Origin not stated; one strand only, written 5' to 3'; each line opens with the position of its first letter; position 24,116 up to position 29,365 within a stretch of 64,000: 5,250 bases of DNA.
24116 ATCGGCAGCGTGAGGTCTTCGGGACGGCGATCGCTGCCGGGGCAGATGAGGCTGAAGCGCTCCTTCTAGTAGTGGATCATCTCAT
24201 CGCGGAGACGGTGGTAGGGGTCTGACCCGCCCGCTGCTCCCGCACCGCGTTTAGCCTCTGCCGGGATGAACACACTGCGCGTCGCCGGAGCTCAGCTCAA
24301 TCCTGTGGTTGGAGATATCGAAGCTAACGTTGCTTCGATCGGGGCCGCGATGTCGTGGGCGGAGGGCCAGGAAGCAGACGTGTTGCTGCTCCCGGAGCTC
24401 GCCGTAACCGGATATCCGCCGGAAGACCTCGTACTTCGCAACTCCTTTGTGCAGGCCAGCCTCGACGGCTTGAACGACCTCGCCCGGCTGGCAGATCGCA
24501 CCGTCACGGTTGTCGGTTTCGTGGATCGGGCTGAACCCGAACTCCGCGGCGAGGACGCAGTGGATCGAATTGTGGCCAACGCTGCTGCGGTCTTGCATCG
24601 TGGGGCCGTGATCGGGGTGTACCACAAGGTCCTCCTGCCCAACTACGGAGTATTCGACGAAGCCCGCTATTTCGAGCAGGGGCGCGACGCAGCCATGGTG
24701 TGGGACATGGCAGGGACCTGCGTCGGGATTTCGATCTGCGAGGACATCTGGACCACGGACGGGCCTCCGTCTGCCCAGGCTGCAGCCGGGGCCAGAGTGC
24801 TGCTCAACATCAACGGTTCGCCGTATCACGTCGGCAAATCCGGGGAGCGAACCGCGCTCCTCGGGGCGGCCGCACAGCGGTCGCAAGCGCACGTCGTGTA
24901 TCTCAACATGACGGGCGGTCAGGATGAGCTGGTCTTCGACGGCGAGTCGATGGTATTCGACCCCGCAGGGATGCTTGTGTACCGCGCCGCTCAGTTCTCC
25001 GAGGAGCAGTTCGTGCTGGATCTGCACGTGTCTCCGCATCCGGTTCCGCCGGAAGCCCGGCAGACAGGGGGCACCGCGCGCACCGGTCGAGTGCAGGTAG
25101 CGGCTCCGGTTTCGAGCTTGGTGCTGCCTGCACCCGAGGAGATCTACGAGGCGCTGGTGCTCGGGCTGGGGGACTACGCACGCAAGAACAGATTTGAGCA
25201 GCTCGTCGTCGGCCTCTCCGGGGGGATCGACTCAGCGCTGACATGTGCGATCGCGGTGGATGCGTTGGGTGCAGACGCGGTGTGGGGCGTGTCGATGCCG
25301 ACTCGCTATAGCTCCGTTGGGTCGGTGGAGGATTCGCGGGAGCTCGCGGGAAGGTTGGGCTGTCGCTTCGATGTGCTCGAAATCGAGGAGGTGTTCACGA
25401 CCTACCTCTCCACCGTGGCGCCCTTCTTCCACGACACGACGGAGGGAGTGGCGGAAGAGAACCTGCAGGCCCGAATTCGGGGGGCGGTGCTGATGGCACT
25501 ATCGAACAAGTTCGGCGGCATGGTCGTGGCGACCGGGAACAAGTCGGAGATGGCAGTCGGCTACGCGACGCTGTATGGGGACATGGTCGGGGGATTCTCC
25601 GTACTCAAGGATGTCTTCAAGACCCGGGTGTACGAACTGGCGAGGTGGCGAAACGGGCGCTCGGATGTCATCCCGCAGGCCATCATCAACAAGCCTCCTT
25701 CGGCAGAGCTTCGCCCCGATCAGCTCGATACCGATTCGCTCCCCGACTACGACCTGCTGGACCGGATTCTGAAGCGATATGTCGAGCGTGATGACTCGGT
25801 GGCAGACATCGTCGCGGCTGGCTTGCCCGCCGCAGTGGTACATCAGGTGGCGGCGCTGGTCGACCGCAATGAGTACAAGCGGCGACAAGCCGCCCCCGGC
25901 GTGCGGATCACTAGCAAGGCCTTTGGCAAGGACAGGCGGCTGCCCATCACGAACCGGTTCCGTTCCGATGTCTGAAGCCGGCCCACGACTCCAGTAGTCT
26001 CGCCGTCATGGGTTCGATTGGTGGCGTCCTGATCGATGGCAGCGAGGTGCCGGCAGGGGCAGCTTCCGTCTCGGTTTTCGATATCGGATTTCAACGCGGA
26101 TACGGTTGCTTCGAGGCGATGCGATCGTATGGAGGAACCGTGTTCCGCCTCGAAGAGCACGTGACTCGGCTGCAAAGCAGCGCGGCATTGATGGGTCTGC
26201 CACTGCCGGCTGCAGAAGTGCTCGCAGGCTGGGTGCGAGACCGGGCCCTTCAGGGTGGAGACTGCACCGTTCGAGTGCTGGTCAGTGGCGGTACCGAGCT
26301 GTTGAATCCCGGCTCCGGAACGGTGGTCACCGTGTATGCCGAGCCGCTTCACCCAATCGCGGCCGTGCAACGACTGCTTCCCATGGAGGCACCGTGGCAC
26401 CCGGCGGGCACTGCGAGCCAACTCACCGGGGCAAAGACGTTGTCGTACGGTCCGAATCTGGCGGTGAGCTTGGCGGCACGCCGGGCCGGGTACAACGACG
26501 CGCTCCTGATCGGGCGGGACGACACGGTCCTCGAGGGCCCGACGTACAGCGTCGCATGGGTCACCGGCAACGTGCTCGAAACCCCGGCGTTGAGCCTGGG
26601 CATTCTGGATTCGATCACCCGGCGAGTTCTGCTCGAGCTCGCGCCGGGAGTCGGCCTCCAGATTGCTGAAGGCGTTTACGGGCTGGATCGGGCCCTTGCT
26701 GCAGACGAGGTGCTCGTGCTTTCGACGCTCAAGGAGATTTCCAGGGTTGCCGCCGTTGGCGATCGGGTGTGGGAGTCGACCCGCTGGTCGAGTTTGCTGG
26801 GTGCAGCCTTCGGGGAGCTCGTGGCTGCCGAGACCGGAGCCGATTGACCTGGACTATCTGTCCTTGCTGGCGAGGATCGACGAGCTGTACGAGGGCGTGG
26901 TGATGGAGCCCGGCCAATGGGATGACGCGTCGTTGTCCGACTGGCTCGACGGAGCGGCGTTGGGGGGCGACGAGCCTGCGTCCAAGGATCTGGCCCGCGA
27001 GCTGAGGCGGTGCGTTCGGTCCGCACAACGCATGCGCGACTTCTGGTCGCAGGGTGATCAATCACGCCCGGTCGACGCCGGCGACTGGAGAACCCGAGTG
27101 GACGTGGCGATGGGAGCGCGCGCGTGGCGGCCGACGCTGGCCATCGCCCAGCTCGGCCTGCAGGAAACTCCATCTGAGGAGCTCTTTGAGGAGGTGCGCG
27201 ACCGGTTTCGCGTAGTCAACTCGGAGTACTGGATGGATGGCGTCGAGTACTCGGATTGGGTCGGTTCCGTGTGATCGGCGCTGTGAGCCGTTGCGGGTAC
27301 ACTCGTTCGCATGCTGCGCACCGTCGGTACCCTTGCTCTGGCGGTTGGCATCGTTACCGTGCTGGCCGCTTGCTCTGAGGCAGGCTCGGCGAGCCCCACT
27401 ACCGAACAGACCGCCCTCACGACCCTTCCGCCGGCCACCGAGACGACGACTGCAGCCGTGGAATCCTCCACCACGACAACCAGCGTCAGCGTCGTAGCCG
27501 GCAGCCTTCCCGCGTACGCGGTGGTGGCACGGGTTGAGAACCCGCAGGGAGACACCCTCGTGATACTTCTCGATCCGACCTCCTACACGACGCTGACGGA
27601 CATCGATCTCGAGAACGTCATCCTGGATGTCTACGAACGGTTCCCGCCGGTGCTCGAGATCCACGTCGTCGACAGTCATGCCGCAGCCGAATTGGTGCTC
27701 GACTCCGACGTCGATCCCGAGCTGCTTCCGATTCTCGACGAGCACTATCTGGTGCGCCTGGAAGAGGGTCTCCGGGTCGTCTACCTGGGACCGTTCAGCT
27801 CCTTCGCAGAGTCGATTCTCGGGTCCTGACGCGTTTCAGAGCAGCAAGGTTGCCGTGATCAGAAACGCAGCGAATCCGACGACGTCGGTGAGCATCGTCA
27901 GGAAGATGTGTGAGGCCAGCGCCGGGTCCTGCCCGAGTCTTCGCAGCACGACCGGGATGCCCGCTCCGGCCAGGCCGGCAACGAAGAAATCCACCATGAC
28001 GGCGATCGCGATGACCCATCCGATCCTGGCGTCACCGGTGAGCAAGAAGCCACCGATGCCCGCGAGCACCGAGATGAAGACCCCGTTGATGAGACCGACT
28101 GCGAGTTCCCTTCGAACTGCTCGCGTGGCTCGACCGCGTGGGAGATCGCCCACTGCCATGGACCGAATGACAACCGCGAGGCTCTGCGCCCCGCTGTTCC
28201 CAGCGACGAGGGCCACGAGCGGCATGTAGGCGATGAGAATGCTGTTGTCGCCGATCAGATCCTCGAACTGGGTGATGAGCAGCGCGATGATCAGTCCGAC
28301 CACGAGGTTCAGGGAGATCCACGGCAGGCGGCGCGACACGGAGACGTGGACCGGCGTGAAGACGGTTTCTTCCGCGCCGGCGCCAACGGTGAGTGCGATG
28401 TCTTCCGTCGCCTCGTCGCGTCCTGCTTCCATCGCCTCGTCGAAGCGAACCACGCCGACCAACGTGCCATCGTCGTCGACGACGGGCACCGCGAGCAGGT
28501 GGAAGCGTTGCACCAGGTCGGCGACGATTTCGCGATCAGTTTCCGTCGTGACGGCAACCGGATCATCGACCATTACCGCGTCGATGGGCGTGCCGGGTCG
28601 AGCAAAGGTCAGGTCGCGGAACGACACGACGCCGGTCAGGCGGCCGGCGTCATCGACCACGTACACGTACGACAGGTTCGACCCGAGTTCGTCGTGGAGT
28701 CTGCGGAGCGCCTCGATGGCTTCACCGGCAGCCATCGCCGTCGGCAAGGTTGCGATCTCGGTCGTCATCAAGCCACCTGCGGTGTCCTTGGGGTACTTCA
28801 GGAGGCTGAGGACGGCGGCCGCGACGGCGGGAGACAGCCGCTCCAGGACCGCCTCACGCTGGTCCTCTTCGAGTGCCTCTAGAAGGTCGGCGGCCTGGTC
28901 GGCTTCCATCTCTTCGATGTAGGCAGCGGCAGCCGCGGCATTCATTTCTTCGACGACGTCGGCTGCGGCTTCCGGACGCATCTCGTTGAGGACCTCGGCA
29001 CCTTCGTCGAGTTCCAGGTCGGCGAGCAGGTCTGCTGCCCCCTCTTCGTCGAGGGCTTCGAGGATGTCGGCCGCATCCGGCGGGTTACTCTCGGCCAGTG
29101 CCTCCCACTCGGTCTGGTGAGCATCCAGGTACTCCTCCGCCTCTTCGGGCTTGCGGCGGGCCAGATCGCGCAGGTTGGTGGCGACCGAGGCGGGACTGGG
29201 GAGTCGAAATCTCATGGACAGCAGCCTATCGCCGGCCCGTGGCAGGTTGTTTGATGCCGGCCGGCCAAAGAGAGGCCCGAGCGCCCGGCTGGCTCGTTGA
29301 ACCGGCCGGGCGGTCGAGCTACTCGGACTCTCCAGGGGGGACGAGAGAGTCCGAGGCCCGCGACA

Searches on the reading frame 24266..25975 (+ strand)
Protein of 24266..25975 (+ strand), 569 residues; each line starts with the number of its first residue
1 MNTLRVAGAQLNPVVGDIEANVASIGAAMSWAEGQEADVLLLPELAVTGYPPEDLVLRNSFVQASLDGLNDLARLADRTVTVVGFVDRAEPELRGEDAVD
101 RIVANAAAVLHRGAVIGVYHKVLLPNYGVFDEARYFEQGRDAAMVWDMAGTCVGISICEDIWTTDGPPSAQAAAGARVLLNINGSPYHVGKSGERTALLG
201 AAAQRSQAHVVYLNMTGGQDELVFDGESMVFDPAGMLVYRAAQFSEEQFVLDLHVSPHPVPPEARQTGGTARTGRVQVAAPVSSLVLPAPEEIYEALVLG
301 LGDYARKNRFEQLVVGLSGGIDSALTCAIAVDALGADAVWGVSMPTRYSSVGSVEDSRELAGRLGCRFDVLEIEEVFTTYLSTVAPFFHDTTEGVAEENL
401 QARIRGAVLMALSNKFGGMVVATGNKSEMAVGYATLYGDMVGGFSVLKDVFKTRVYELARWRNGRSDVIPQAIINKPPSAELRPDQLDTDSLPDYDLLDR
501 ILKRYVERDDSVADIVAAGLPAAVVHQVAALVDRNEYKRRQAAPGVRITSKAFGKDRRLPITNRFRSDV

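Call 45: search_protein_families(library=pfam, proteins=[window:24266-25975:+], max_evalue=0.0001)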
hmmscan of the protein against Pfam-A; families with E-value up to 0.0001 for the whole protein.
window:24266-25975:+ (569 aa): 2 families
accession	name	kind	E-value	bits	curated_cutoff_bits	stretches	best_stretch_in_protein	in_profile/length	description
PF02540.23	NAD_synthase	-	9e-71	238.3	21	1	294-542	2-242/242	NAD synthase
PF00795.27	CN_hydrolase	-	2.8e-27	96.1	23.2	1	5-247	1-240/256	Carbon-nitrogen hydrolase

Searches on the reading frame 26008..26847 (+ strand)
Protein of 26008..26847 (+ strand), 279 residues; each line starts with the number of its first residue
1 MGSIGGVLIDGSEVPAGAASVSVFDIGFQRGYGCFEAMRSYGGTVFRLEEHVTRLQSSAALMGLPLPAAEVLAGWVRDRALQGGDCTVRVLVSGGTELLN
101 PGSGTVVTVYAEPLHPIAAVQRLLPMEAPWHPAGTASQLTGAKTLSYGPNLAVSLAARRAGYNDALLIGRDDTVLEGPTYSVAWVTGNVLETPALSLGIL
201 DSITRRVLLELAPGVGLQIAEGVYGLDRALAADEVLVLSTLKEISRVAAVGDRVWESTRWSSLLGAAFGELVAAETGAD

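Call 45: search_protein_families(library=pfam, proteins=[window:26008-26847:+], max_evalue=0.0001)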
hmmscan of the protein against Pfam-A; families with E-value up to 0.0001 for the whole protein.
window:26008-26847:+ (279 aa): 1 family
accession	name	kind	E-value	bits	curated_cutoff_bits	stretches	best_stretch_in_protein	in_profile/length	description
PF01063.24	Aminotran_4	-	2.3e-40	139.2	28.5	1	33-249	1-222/223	Amino-transferase class IV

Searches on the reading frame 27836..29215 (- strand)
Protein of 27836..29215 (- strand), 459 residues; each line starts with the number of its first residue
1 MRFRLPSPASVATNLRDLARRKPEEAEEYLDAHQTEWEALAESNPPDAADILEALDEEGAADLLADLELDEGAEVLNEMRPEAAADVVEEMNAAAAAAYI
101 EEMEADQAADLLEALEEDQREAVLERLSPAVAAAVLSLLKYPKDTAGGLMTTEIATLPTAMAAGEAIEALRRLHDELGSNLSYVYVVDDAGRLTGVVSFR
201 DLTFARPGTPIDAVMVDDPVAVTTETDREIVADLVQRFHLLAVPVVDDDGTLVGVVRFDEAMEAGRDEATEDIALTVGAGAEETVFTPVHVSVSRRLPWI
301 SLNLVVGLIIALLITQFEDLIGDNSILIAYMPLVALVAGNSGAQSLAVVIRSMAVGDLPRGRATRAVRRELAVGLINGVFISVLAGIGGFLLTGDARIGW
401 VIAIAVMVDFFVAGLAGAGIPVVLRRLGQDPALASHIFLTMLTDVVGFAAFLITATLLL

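Call 45: search_protein_families(library=pfam, proteins=[window:27836-29215:-], max_evalue=0.0001)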
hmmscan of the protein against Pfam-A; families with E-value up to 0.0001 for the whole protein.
window:27836-29215:- (459 aa): 4 families
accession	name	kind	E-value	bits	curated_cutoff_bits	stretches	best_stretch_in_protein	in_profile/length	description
PF01769.21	MgtE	-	4.1e-27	95.4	27.6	1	331-453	1-124/125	Divalent cation transporter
PF03448.22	MgtE_N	-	4.6e-22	78.9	25.9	1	44-144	2-102/102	MgtE intracellular N domain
PF00571.33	CBS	-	5.4e-17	62.3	24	2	147-205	2-54/57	CBS domain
PF14841.11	FliG_M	-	9e-06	26.3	25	0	96-127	16-47/76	FliG middle domain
